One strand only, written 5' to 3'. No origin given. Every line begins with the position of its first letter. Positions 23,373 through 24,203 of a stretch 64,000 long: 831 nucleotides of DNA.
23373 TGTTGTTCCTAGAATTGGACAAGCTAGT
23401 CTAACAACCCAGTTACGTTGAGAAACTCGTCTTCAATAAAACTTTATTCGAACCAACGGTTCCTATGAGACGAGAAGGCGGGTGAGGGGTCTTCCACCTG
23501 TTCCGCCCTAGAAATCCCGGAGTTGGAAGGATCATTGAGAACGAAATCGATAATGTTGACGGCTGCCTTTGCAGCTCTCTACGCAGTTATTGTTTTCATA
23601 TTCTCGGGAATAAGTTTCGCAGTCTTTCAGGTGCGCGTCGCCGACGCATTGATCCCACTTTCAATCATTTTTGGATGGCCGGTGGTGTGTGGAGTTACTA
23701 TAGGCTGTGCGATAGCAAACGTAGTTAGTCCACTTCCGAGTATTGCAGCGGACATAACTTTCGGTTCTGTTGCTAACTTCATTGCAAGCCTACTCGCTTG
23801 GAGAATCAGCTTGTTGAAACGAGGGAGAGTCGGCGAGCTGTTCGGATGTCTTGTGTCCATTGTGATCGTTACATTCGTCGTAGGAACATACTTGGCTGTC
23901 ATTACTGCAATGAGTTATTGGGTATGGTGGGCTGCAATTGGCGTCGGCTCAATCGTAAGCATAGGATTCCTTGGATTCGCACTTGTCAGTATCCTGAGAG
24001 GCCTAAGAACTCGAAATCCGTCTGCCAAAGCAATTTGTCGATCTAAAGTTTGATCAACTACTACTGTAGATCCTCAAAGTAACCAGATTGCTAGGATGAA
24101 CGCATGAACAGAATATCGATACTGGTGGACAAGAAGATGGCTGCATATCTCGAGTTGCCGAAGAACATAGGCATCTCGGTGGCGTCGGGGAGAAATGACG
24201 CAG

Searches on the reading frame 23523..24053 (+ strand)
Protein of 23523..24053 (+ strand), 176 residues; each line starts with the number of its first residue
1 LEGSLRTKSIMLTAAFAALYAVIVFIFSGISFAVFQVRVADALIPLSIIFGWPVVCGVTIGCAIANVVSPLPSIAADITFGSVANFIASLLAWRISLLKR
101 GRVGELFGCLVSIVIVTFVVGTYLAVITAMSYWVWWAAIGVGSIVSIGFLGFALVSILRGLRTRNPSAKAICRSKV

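Call 19: search_protein_families(library=pfam, max_evalue=0.001, proteins=[window:23523-24053:+])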
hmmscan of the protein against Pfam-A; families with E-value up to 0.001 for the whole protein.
window:23523-24053:+ (176 aa): 1 family
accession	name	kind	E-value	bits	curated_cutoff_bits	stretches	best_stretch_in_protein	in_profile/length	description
PF06177.16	QueT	-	3.6e-25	89.4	33.7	1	11-159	2-140/141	QueT transporter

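Call 33: find_encoding_contigs(protein=window:23523-24050:+, flank=10000, max_places=6)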
Protein seq(176 aa) (176 aa): no gene with exactly this product is on record in the collection.
